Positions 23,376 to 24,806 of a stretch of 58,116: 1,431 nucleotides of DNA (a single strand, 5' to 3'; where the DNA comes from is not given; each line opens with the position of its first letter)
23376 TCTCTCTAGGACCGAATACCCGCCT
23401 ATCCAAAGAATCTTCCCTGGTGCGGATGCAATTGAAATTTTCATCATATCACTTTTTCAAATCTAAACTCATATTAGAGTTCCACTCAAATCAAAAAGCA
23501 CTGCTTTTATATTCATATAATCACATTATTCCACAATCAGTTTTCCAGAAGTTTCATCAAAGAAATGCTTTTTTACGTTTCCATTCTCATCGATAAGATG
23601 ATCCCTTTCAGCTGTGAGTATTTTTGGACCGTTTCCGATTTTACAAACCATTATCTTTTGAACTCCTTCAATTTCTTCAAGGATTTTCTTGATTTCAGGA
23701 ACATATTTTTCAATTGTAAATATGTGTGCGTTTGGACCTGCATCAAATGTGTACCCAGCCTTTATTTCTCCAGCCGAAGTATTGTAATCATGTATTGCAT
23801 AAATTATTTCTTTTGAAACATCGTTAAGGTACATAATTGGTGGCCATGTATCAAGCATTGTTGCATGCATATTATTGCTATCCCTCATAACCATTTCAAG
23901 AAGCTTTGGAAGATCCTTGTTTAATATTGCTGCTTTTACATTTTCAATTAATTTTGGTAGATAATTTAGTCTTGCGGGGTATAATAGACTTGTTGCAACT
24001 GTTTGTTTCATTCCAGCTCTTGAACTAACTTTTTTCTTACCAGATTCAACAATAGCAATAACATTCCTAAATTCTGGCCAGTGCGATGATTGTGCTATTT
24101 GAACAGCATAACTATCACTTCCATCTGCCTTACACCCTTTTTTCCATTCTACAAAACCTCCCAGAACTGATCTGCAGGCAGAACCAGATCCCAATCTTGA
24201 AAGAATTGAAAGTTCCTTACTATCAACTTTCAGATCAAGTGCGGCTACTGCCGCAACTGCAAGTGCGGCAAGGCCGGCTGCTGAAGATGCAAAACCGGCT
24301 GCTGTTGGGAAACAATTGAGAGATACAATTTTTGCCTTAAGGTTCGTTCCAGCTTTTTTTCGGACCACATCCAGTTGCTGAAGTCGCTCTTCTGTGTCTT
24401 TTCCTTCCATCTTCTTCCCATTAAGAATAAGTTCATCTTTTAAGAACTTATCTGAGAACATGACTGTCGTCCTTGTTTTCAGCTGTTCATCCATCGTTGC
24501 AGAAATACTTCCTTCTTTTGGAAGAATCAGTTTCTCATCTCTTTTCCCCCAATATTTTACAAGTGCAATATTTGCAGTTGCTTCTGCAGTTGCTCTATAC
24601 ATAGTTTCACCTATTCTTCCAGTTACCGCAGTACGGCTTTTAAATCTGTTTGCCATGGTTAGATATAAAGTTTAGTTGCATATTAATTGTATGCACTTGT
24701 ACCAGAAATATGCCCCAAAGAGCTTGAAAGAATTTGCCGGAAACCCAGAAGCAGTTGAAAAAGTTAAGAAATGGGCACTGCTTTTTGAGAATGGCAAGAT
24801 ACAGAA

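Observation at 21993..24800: Low-GC phosphomevalonate kinase + diphosphomevalonate decarboxylase cassette bracketed by direct repeats that copy the rfcL 5' end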

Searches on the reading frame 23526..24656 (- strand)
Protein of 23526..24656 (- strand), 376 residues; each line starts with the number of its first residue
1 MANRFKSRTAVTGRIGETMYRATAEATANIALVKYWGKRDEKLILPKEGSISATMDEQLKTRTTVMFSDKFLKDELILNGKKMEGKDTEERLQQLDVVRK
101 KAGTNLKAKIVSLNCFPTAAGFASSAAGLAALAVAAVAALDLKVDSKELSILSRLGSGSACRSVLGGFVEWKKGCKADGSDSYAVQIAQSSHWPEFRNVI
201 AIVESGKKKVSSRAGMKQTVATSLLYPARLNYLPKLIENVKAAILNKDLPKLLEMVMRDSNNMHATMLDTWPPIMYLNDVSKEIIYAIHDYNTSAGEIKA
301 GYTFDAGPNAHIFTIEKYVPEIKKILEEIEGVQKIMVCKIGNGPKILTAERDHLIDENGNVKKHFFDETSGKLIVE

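Call 6: search_protein_families(library=pfam, proteins=[window:23526-24656:-], max_evalue=0.01)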
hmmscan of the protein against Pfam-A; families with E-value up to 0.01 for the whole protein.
window:23526-24656:- (376 aa): 3 families
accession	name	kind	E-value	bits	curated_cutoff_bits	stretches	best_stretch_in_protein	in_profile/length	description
PF22700.2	MVD-like_N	-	1.5e-58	197.4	27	1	26-184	1-157/157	Diphosphomevalonate decarboxylase-like N-terminal domain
PF18376.6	MDD_C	-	1.2e-47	162.5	23.2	1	199-328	2-132/186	Mevalonate 5-diphosphate decarboxylase C-terminal domain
PF00288.32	GHMP_kinases_N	-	1.2e-05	25.8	22.3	1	96-157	8-67/87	GHMP kinases N terminal domain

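Call 7: search_protein_families(library=ncbifam, proteins=[window:23526-24656:-], max_evalue=0.001)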
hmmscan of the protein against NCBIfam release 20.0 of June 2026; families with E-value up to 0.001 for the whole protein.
window:23526-24656:- (376 aa): 5 families
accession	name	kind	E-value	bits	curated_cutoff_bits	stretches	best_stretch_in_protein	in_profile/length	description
TIGR01240.1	mevDPdecarb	equivalog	6.6e-95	317.6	171.35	1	23-326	2-300/305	diphosphomevalonate decarboxylase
NF040704.1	IPP_alt_MvaD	equivalog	1.1e-44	152.9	475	1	21-353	1-321/323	phosphomevalonate decarboxylase MvaD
NF040847.1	mev_decarb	equivalog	2.5e-11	43.4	560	1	30-330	44-333/350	bisphosphomevalonate decarboxylase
NF040848.1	mev_kinase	equivalog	1.7e-09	37.1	440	1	40-344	24-317/323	mevalonate-3-kinase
TIGR01920.1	Shik_kin_archae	equivalog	0.00028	20.3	126.85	1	58-157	22-119/266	shikimate kinase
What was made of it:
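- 23526..24602 (-): Diphosphomevalonate decarboxylase (358 aa; the GenBank model starts at 24656). TIGR01240 317.6 bits (cut-off 171) (call 7).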

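Call 8: find_encoding_contigs(protein=window:23526-24656:-, flank=10000, max_places=10)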
Protein window:23526-24656:- (376 aa): 2 contigs read that carry it; 2 places shown.
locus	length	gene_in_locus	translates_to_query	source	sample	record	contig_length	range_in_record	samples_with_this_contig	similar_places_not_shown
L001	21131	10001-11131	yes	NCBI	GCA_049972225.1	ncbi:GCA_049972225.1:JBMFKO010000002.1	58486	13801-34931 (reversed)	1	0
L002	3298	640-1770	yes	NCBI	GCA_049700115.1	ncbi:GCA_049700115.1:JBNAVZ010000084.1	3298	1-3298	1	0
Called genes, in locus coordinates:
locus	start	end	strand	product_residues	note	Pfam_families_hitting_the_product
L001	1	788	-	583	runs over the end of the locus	PF12837:Fer4_6 (faint), PF13237:Fer4_10 (faint), PF14697:Fer4_21, PF00037:Fer4 (weak), PF00005:ABC_tran, PF02463:SMC_N, PF13175:AAA_15 (faint), PF00005:ABC_tran, +3 more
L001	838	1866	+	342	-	PF26356:Pelota_N, PF03464:eRF1_2 (weak), PF03465:eRF1_3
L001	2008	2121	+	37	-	PF03465:eRF1_3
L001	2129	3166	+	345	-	PF13528:Glyco_trans_1_3 (weak), PF04101:Glyco_tran_28_C, PF00201:UDPGT, PF06722:EryCIII-like_C (weak)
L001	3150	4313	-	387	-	PF07690:MFS_1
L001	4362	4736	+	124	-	-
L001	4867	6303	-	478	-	PF02789:Peptidase_M17_N, PF00883:Peptidase_M17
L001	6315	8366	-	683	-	PF01841:Transglut_core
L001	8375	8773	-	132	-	PF00293:NUDIX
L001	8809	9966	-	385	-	PF05496:RuvB_N (weak), PF00004:AAA, PF21960:RCF1-5-like_lid, PF25361:AAA_lid_RFC1 (weak), PF08519:RFC1 (weak)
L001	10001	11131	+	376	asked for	PF22700:MVD-like_N, PF00288:GHMP_kinases_N (faint), PF18376:MDD_C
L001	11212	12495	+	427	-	PF00288:GHMP_kinases_N, PF08544:GHMP_kinases_C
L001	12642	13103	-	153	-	PF12895:ANAPC3 (faint), PF14559:TPR_19 (weak)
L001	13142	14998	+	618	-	-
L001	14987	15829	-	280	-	-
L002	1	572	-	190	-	PF05496:RuvB_N (weak), PF00004:AAA, PF21960:RCF1-5-like_lid, PF25361:AAA_lid_RFC1 (weak)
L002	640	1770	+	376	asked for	PF22700:MVD-like_N, PF00288:GHMP_kinases_N (faint), PF18376:MDD_C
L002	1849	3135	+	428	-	PF00288:GHMP_kinases_N, PF08544:GHMP_kinases_C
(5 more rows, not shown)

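Call 15: find_homologous_proteins(query=window:23526-24602:-)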
Query window:23526-24602:- (358 aa): 7950 proteins with E <= 0.001 among 8000 candidates; the best 120 are listed.
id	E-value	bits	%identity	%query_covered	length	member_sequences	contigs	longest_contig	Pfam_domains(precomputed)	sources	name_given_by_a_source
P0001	4.1e-232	787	100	100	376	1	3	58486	PF00288.33,PF18376.7,PF22700.3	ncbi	ncbi:MAG: diphosphomevalonate decarboxylase [Candidatus Micrarchaeia archaeon]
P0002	4.2e-196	669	83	100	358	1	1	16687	PF00288.33,PF18376.7,PF22700.3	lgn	-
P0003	1.1e-189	648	77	100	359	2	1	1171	PF00288.33,PF18376.7,PF22700.3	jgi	jgi:diphosphomevalonate decarboxylase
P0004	1.5e-185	634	78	100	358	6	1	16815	PF00288.33,PF18376.7,PF22700.3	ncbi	-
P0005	1.3e-179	615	75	100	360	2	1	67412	PF18376.7,PF22700.3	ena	-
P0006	5.8e-179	613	76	100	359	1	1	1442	PF00288.33,PF18376.7,PF22700.3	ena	-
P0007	1.1e-172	592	74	100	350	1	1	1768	PF18376.7,PF22700.3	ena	-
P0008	7.7e-171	586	72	100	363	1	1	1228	PF00288.33,PF18376.7,PF22700.3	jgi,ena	-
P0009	2.4e-164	565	71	100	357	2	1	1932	PF00288.33,PF18376.7,PF22700.3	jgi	-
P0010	1.0e-163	563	71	100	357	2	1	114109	PF00288.33,PF18376.7,PF22700.3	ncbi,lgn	-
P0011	5.0e-163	560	70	100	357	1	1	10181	PF00288.33,PF18376.7,PF22700.3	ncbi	-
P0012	8.8e-163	560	70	99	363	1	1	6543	PF00288.33,PF18376.7,PF22700.3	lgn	-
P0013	1.9e-160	552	70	100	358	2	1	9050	PF00288.33,PF18376.7,PF22700.3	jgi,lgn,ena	-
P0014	1.4e-158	546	70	100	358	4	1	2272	PF00288.33,PF18376.7,PF22700.3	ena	-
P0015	2.0e-158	545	70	99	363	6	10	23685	PF00288.33,PF18376.7,PF22700.3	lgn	-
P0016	5.2e-158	544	70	99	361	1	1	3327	PF00288.33,PF18376.7,PF22700.3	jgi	-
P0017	5.5e-158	544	67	100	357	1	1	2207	PF00288.33,PF18376.7,PF22700.3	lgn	-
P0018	2.4e-157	542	70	100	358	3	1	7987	PF00288.33,PF18376.7,PF22700.3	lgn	-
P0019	7.4e-157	540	69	100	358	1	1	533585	PF00288.33,PF18376.7,PF22700.3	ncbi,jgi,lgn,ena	ncbi:MAG: diphosphomevalonate decarboxylase [Candidatus Micrarchaeia archaeon]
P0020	1.9e-156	539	70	100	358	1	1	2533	PF00288.33,PF18376.7,PF22700.3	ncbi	ncbi:MAG: diphosphomevalonate decarboxylase [Candidatus Micrarchaeota archaeon]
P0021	6.3e-156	537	68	100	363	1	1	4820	PF00288.33,PF18376.7,PF22700.3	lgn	-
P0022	3.0e-155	535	69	99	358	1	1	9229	PF00288.33,PF18376.7,PF22700.3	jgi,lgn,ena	-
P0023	7.3e-155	534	70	99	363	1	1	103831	PF18376.7,PF22700.3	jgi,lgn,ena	-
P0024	9.7e-155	533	70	99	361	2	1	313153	PF00288.33,PF18376.7,PF22700.3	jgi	-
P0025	4.7e-154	531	69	100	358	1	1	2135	PF00288.33,PF18376.7,PF22700.3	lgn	-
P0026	1.1e-152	526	68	99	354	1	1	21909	PF00288.33,PF18376.7,PF22700.3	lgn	-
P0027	6.5e-152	524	65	99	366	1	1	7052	PF00288.33,PF18376.7,PF22700.3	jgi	jgi:diphosphomevalonate decarboxylase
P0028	1.8e-151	522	68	100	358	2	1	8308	PF00288.33,PF18376.7,PF22700.3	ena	-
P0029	4.2e-151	521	68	100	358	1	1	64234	PF00288.33,PF18376.7,PF22700.3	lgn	-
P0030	5.9e-151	521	66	100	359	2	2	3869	PF00288.33,PF18376.7,PF22700.3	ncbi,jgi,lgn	ncbi:MAG: diphosphomevalonate decarboxylase [Candidatus Micrarchaeia archaeon]|jgi:diphosphomevalona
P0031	7.0e-151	520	68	100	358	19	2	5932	PF00288.33,PF18376.7,PF22700.3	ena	-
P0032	7.2e-151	520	68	100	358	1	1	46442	PF00288.33,PF18376.7,PF22700.3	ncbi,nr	ncbi:diphosphomevalonate decarboxylase [Candidatus Micrarchaeota archaeon]|nr:diphosphomevalonate de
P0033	1.1e-149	517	66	100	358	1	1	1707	PF00288.33,PF18376.7,PF22700.3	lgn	-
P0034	1.3e-149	516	64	99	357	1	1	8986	PF18376.7,PF22700.3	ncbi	-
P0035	3.5e-149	515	67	99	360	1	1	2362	PF00288.33,PF18376.7,PF22700.3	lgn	-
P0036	1.4e-148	513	68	99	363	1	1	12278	PF00288.33,PF18376.7,PF22700.3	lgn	-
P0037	1.6e-148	513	68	99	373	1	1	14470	PF00288.33,PF18376.7,PF22700.3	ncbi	-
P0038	4.9e-148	511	66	99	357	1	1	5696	PF00288.33,PF18376.7,PF22700.3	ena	-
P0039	7.2e-147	507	66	99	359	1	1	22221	PF00288.33,PF18376.7,PF22700.3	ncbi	-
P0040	9.6e-147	507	66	99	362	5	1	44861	PF18376.7,PF22700.3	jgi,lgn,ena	-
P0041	1.1e-146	507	65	100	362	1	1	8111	PF00288.33,PF18376.7,PF22700.3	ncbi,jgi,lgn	-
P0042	3.7e-146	505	66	99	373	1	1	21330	PF00288.33,PF18376.7,PF22700.3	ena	-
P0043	5.5e-146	504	62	100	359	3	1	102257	PF00288.33,PF18376.7,PF22700.3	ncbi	ncbi:MAG: diphosphomevalonate decarboxylase [Candidatus Micrarchaeia archaeon]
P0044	1.9e-145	503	65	99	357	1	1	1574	PF00288.33,PF18376.7,PF22700.3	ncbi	-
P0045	1.6e-144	500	65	98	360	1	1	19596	PF00288.33,PF18376.7,PF22700.3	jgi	jgi:diphosphomevalonate decarboxylase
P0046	1.9e-144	499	63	100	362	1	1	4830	PF00288.33,PF18376.7,PF22700.3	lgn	-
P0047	2.4e-144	499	64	99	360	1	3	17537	PF18376.7,PF22700.3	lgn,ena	-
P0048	9.2e-144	497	63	99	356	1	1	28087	PF00288.33,PF18376.7,PF22700.3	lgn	-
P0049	2.7e-143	496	64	99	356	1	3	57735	PF00288.33,PF18376.7,PF22700.3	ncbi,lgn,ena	ncbi:MAG: diphosphomevalonate decarboxylase [Candidatus Micrarchaeota archaeon]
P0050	2.9e-143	495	65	99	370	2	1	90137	PF00288.33,PF18376.7,PF22700.3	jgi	jgi:diphosphomevalonate decarboxylase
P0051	3.4e-143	495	66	96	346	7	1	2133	PF00288.33,PF18376.7,PF22700.3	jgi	-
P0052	4.6e-143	495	64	100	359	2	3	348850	PF00288.33,PF18376.7,PF22700.3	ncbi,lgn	-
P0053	9.4e-143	494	63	100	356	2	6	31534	PF00288.33,PF18376.7,PF22700.3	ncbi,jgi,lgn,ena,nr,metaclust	ncbi:diphosphomevalonate decarboxylase [Candidatus Micrarchaeota archaeon CG10_big_fil_rev_8_21_14_0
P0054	9.7e-143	494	64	100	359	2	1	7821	PF00288.33,PF18376.7,PF22700.3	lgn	-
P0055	1.7e-142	493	65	99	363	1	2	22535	PF00288.33,PF18376.7,PF22700.3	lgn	-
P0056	2.4e-142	492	63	99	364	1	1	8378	PF00288.33,PF18376.7,PF22700.3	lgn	-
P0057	3.7e-142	492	64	99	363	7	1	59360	PF18376.7,PF22700.3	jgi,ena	-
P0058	5.7e-142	491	61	99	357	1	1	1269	PF18376.7,PF22700.3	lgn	-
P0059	2.2e-141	489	62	99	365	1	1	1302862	PF00288.33,PF18376.7,PF22700.3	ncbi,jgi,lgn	ncbi:MAG: diphosphomevalonate decarboxylase [Candidatus Micrarchaeia archaeon]|jgi:diphosphomevalona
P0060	4.4e-141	488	65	99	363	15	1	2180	PF18376.7,PF22700.3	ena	-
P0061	1.7e-140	486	65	98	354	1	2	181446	PF18376.7,PF22700.3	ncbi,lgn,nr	ncbi:diphosphomevalonate decarboxylase [Candidatus Micrarchaeota archaeon]|nr:diphosphomevalonate de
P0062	4.1e-140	485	67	90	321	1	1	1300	PF00288.33,PF18376.7,PF22700.3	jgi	jgi:diphosphomevalonate decarboxylase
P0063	4.5e-140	485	63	99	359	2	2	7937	PF00288.33,PF18376.7,PF22700.3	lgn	-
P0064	4.8e-140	485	63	99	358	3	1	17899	PF00288.33,PF18376.7,PF22700.3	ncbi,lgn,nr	ncbi:diphosphomevalonate decarboxylase [Candidatus Micrarchaeota archaeon]|nr:diphosphomevalonate de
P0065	7.8e-140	484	63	100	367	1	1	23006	PF18376.7,PF22700.3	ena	-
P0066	9.7e-140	484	62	100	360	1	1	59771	PF00288.33,PF18376.7,PF22700.3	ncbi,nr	ncbi:Diphosphomevalonate decarboxylase [uncultured archaeon]|nr:Diphosphomevalonate decarboxylase [u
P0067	1.2e-139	484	65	98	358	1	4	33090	PF00288.33,PF18376.7,PF22700.3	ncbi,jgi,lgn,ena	-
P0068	1.9e-139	483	62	99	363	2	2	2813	PF18376.7,PF22700.3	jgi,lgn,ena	-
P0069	2.3e-139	483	63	100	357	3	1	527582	PF00288.33,PF18376.7,PF22700.3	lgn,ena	-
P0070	2.9e-139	482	62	98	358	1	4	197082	PF00288.33,PF18376.7,PF22700.3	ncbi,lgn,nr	ncbi:diphosphomevalonate decarboxylase [Candidatus Micrarchaeota archaeon]|nr:diphosphomevalonate de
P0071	6.6e-139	481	62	98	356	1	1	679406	PF00288.33,PF18376.7,PF22700.3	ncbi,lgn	-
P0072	8.4e-139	481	62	100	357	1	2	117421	PF00288.33,PF18376.7,PF22700.3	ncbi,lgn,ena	-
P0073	2.3e-138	479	64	99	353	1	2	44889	PF00288.33,PF18376.7,PF22700.3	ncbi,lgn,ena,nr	ncbi:diphosphomevalonate decarboxylase [Candidatus Micrarchaeota archaeon CG1_02_55_22]|nr:MAG: diph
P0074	6.0e-138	478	69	90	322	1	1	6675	PF00288.33,PF18376.7,PF22700.3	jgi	jgi:diphosphomevalonate decarboxylase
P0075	8.0e-138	478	62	99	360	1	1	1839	PF00288.33,PF18376.7,PF22700.3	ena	-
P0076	1.1e-137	477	65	99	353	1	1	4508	PF00288.33,PF18376.7,PF22700.3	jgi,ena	-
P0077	3.6e-137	475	61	100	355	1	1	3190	PF00288.33,PF18376.7,PF22700.3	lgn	-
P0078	8.1e-137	474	61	99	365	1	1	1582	PF00288.33,PF18376.7,PF22700.3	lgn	-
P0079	1.7e-136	473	61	99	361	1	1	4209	PF00288.33,PF18376.7,PF22700.3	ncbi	-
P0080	2.4e-136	473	62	99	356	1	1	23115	PF00288.33,PF18376.7,PF22700.3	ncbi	-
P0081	2.8e-135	469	62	99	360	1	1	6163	PF00288.33,PF18376.7,PF22700.3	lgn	-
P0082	7.7e-135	468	60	100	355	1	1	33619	PF00288.33,PF18376.7,PF22700.3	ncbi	-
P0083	1.6e-134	467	61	99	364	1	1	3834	PF00288.33,PF18376.7,PF22700.3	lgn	-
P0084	2.7e-134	466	66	94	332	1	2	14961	PF00288.33,PF18376.7,PF22700.3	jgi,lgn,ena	-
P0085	7.1e-134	465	66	94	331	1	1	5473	PF00288.33,PF18376.7,PF22700.3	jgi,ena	-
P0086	7.2e-134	465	65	94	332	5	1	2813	PF00288.33,PF18376.7,PF22700.3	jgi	-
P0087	1.9e-133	463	64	94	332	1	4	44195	PF00288.33,PF18376.7,PF22700.3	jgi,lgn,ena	-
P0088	2.9e-133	463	61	96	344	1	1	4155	PF00288.33,PF18376.7,PF22700.3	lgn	-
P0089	4.9e-133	462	66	93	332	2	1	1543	PF00288.33,PF18376.7,PF22700.3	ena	-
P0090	1.0e-132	461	59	99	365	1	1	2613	PF00288.33,PF18376.7,PF22700.3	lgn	-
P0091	9.2e-132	458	59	99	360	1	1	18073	PF00288.33,PF18376.7,PF22700.3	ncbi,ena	-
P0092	1.2e-131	457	62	96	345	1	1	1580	PF00288.33,PF18376.7,PF22700.3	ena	-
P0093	1.3e-131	457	64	94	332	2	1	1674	PF00288.33,PF18376.7,PF22700.3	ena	-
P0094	1.9e-131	457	63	94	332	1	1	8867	PF00288.33,PF18376.7,PF22700.3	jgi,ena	-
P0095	6.6e-131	455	59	100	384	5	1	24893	PF00288.33,PF18376.7,PF22700.3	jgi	jgi:diphosphomevalonate decarboxylase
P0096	1.6e-129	450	61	96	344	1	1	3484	PF18376.7,PF22700.3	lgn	-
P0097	1.8e-129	450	71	82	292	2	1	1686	PF00288.33,PF18376.7,PF22700.3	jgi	-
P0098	2.6e-129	450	60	98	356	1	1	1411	PF00288.33,PF18376.7,PF22700.3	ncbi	-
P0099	3.5e-129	449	58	99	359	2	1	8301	PF18376.7,PF22700.3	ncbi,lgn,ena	-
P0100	5.3e-129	449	64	88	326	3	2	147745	PF18376.7,PF22700.3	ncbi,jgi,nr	ncbi:MAG: diphosphomevalonate decarboxylase [Nanoarchaeota archaeon]|nr:diphosphomevalonate decarbox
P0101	7.6e-129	448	58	99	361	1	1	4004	PF00288.33,PF18376.7,PF22700.3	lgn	-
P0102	1.2e-128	447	60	99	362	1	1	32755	PF00288.33,PF18376.7,PF22700.3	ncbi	ncbi:MAG: diphosphomevalonate decarboxylase [Candidatus Micrarchaeota archaeon]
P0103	6.1e-128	445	63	94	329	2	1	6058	PF18376.7,PF22700.3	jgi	jgi:diphosphomevalonate decarboxylase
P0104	8.1e-128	445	61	94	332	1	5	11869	PF18376.7,PF22700.3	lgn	-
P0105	8.3e-128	445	57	99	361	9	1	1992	PF00288.33,PF18376.7,PF22700.3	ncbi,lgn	-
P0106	1.3e-127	444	58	99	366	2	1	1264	PF18376.7,PF22700.3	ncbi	ncbi:MAG: diphosphomevalonate decarboxylase [Minisyncoccales bacterium]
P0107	5.1e-127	442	60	96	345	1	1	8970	PF18376.7,PF22700.3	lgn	-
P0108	1.0e-126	441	60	95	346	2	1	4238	PF00288.33,PF18376.7,PF22700.3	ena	-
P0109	1.0e-125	438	58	99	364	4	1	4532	PF00288.33,PF18376.7,PF22700.3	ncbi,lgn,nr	ncbi:MAG: diphosphomevalonate decarboxylase [Candidatus Micrarchaeota archaeon]|nr:diphosphomevalona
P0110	3.8e-125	436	60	91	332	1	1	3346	PF00288.33,PF18376.7,PF22700.3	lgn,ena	-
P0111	4.7e-125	436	58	99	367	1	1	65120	PF00288.33,PF18376.7,PF22700.3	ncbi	-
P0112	1.0e-124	434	58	95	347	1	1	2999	PF00288.33,PF18376.7,PF22700.3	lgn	-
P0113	1.3e-124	434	58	99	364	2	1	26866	PF00288.33,PF18376.7,PF22700.3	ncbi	-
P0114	2.7e-124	433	56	99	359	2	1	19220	PF18376.7,PF22700.3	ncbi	ncbi:MAG: diphosphomevalonate decarboxylase [Candidatus Micrarchaeia archaeon]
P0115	2.8e-124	433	59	95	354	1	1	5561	PF00288.33,PF18376.7,PF22700.3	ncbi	-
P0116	3.4e-124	433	58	97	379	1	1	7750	PF18376.7,PF22700.3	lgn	-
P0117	4.0e-124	433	60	94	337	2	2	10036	PF00288.33,PF18376.7,PF22700.3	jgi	-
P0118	4.2e-124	432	56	100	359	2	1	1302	PF00288.33,PF18376.7,PF22700.3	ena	-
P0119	1.3e-123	431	62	91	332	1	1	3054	PF00288.33,PF18376.7,PF22700.3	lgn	-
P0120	1.6e-123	431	59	94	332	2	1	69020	PF00288.33,PF18376.7,PF22700.3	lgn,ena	-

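Call 17: find_encoding_contigs(protein=P0002, flank=10000, max_places=3)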
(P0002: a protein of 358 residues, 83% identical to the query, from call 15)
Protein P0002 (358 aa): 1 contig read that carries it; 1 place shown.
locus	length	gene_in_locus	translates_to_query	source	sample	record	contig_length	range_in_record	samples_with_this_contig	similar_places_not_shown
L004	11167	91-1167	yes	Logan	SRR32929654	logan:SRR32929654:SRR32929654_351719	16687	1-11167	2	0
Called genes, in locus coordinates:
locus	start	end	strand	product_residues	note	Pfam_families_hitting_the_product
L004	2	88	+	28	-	?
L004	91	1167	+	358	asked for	PF22700:MVD-like_N, PF00288:GHMP_kinases_N (faint), PF18376:MDD_C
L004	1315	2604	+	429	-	PF00288:GHMP_kinases_N, PF08544:GHMP_kinases_C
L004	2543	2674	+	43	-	-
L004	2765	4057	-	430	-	PF00324:AA_permease, PF13520:AA_permease_2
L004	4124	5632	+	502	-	-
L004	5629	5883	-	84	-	-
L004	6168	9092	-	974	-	PF00133:tRNA-synt_1, PF09334:tRNA-synt_1g (faint), PF08264:Anticodon_1, PF19302:DUF5915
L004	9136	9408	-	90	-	-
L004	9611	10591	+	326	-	PF00004:AAA, PF13177:DNA_pol3_delta2, PF25361:AAA_lid_RFC1, PF21960:RCF1-5-like_lid (weak), PF16193:AAA_assoc_2 (weak), PF08542:Rep_fac_C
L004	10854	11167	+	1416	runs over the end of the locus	-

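Call 18: find_encoding_contigs(protein=P0004, flank=10000, max_places=3)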
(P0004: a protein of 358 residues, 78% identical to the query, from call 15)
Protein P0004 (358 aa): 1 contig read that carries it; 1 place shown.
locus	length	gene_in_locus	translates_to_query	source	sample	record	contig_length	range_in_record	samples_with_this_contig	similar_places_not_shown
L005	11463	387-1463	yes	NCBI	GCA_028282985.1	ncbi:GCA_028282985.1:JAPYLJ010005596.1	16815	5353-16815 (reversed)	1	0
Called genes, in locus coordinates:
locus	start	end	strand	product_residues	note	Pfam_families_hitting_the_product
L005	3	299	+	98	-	?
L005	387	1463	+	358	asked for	PF22700:MVD-like_N, PF00288:GHMP_kinases_N (weak), PF18376:MDD_C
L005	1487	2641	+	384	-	PF00288:GHMP_kinases_N, PF08544:GHMP_kinases_C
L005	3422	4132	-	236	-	PF01956:EMC3_TMCO1 (weak)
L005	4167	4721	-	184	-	PF01712:dNK (faint), PF13207:AAA_17, PF13238:AAA_18 (weak)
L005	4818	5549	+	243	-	PF03703:bPH_2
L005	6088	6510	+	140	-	-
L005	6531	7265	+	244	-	-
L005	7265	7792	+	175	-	PF21800:KH_KRR1_2nd (weak), PF22891:KH_PNO1_2nd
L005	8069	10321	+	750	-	-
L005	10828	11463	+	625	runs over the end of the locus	PF02518:HATPase_c, PF00204:DNA_gyraseB, PF01751:Toprim, PF00986:DNA_gyraseB_C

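Call 19: find_encoding_contigs(protein=P0005, flank=10000, max_places=3)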
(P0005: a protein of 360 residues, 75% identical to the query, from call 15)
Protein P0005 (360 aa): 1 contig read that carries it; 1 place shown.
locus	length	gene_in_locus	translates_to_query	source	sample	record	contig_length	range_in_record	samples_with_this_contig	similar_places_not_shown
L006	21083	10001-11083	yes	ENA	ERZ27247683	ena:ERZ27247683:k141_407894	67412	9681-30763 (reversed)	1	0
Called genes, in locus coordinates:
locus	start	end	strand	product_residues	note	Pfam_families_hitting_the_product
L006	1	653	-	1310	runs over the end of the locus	-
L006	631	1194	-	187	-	PF00293:NUDIX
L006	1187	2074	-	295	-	-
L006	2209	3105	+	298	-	PF01978:TrmB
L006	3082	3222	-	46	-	-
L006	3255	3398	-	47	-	-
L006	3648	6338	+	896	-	PF01326:PPDK_N, PF00391:PEP-utilizers, PF02896:PEP-utilizers_C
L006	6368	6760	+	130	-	PF00293:NUDIX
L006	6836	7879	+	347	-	-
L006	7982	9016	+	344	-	PF00288:GHMP_kinases_N (weak), PF08544:GHMP_kinases_C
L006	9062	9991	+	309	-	PF22700:MVD-like_N (weak), PF00288:GHMP_kinases_N, PF08544:GHMP_kinases_C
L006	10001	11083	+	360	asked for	PF22700:MVD-like_N, PF18376:MDD_C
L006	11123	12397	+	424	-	PF00288:GHMP_kinases_N, PF08544:GHMP_kinases_C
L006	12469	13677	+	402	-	-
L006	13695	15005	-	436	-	PF00324:AA_permease, PF03845:Spore_permease, PF13520:AA_permease_2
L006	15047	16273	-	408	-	-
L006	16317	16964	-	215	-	PF06745:ATPase (weak)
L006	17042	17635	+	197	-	PF07894:SACK1 (faint), PF13091:PLDc_2, PF00614:PLDc (weak)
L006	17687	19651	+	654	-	-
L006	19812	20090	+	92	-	PF01938:TRAM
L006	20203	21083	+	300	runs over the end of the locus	PF00291:PALP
